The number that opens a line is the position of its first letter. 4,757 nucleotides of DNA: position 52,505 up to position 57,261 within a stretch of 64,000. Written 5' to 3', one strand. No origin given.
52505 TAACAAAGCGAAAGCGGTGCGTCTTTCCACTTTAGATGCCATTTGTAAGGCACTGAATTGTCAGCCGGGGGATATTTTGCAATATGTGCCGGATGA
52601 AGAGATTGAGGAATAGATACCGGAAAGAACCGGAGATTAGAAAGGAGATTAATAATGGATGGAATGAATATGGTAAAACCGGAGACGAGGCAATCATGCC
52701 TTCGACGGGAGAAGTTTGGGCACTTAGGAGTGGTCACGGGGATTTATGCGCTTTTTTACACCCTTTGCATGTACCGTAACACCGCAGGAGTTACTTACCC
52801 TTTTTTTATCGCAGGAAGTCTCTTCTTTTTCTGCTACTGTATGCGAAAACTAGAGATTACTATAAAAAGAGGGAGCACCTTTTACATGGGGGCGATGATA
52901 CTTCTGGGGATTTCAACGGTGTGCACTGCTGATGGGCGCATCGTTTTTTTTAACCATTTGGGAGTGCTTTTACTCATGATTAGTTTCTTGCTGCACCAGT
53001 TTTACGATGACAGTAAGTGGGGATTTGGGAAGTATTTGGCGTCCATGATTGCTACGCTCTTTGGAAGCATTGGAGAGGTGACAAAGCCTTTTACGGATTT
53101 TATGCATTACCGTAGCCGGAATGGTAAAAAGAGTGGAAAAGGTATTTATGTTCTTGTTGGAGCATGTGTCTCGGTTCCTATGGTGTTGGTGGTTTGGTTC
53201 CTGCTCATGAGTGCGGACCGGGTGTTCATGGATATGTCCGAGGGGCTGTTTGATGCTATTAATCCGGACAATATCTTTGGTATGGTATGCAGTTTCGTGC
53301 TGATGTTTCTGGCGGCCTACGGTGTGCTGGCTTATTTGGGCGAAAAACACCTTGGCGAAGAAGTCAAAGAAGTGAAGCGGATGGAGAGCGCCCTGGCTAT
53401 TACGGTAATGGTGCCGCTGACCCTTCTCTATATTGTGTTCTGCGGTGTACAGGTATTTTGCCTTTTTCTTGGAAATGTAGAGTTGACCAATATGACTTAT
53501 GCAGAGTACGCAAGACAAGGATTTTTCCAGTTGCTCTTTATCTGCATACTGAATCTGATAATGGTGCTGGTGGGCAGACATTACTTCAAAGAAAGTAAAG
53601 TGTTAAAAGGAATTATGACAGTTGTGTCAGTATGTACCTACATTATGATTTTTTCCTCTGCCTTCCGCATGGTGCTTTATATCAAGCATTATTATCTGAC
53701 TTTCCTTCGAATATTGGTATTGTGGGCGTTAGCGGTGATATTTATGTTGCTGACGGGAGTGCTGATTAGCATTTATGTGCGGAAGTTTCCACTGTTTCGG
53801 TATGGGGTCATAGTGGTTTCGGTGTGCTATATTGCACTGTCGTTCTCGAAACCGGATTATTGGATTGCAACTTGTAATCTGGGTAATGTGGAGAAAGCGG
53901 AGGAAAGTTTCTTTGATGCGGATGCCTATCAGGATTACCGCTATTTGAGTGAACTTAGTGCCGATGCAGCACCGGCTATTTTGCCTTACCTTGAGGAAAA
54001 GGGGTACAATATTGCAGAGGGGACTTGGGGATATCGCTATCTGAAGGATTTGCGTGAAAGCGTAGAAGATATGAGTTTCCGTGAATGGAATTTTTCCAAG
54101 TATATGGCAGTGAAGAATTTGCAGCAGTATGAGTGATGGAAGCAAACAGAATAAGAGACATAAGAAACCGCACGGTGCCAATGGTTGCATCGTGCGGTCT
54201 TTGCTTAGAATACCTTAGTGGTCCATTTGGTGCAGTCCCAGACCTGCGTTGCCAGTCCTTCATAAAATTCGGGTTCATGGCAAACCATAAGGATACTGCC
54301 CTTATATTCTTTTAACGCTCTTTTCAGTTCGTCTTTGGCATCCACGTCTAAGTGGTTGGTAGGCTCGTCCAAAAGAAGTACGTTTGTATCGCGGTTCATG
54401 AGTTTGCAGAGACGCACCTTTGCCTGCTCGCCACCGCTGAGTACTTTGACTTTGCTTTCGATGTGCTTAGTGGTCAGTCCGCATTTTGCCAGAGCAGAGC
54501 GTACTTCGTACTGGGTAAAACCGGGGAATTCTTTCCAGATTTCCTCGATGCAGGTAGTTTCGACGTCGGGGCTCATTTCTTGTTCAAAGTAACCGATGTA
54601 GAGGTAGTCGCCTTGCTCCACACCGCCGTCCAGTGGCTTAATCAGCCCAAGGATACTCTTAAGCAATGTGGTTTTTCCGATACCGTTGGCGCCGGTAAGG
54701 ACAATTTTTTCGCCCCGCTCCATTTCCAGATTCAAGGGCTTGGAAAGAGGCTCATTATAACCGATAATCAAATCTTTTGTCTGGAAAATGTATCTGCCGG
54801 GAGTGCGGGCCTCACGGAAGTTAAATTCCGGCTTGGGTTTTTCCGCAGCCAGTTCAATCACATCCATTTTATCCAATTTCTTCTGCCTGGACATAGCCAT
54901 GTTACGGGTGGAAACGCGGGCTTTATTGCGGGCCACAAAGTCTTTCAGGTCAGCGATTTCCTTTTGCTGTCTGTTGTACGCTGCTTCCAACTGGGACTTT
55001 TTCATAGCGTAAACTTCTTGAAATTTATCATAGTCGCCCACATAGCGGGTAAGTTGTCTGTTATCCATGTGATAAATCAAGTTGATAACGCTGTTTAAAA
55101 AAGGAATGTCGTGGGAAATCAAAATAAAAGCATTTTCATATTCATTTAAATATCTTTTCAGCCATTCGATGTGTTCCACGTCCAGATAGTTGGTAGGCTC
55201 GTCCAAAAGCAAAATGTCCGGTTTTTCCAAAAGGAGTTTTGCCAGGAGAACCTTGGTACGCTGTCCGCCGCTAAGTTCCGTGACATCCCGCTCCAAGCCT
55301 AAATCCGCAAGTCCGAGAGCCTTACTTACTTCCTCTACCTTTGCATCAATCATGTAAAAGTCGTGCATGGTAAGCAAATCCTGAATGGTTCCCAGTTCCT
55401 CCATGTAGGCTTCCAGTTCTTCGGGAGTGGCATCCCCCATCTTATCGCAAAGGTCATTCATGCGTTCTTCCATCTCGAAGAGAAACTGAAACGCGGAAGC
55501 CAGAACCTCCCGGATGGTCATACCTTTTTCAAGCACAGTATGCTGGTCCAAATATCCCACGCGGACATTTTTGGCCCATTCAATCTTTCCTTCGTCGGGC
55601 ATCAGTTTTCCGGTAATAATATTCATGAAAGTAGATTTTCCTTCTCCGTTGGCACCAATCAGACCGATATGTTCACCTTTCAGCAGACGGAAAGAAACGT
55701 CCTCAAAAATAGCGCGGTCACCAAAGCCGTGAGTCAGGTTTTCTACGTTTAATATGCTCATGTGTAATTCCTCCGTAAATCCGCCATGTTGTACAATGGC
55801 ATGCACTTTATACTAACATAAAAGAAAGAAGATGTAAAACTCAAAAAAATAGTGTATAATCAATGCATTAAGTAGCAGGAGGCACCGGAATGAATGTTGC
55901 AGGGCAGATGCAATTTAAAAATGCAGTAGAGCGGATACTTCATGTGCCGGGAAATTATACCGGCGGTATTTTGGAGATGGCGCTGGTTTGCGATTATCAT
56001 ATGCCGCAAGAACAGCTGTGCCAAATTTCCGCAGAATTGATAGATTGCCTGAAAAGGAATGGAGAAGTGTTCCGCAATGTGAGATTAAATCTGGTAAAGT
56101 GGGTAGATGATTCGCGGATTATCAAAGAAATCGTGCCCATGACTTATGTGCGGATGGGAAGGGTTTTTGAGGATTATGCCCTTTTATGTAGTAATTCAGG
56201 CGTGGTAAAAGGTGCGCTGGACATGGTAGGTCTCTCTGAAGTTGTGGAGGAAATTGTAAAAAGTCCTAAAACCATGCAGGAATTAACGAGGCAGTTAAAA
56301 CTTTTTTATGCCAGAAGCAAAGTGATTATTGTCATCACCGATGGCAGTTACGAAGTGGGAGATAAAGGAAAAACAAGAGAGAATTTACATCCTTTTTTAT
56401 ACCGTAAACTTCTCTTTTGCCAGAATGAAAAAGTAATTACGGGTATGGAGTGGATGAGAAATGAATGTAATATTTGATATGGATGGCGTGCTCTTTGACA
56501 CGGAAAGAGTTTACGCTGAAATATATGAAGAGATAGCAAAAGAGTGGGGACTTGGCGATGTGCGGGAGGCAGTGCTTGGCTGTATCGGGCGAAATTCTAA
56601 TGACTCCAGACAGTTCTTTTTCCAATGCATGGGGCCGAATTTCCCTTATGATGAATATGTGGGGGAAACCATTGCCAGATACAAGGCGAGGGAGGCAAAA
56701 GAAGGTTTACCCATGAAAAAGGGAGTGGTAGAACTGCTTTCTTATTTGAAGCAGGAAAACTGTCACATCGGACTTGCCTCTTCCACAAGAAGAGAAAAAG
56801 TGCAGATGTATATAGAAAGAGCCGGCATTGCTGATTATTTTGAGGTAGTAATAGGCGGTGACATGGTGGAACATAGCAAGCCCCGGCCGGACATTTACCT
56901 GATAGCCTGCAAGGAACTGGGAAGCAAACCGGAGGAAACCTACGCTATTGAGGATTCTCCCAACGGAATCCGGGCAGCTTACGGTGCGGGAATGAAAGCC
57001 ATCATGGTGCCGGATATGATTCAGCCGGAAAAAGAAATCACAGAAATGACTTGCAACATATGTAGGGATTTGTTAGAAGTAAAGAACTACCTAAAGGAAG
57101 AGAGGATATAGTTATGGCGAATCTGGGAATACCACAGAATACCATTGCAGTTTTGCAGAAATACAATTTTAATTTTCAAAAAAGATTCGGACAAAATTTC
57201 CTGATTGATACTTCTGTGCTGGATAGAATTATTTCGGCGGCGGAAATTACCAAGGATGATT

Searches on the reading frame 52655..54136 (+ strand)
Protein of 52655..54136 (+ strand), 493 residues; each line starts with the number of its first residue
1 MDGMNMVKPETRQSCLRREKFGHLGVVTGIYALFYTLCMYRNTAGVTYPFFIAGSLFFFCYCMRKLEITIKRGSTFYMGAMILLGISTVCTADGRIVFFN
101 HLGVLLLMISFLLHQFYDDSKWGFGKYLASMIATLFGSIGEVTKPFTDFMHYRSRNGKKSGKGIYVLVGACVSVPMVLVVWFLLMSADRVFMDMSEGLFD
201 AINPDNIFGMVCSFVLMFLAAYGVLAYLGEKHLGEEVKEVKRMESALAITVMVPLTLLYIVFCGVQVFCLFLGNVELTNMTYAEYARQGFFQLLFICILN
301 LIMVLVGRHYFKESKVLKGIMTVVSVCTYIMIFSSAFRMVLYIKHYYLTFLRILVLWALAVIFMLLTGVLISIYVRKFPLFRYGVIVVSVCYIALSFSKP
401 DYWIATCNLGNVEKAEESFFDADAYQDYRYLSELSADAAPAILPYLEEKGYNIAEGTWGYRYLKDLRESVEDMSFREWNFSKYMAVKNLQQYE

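Call 20: search_protein_families(library=pfam, proteins=[window:52655-54136:+], max_evalue=0.001)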
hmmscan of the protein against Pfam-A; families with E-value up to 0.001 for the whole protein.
window:52655-54136:+ (493 aa): 1 family
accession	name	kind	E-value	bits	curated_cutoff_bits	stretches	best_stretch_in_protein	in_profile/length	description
PF13687.11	DUF4153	-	5.4e-93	312.6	27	1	79-443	2-371/373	Domain of unknown function (DUF4153)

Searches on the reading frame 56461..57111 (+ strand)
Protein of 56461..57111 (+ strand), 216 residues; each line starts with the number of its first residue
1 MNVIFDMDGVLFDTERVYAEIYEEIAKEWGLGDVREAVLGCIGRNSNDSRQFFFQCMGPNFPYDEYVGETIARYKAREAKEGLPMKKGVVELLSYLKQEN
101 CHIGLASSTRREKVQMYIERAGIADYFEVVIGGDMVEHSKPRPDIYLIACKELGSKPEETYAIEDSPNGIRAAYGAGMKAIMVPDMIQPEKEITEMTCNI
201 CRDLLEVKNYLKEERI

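Call 20: search_protein_families(library=pfam, proteins=[window:56461-57111:+], max_evalue=0.001)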
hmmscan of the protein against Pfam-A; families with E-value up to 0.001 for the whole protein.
window:56461-57111:+ (216 aa): 3 families
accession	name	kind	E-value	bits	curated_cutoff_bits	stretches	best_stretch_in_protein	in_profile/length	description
PF13419.12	HAD_2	-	1.6e-39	136.3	23.8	1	3-183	1-178/178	Haloacid dehalogenase-like hydrolase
PF00702.32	Hydrolase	-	5.9e-30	105.5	26.4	1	3-177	4-191/191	haloacid dehalogenase-like hydrolase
PF13242.12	Hydrolase_like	-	1.5e-05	25.3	22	1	139-185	3-50/75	HAD-hyrolase-like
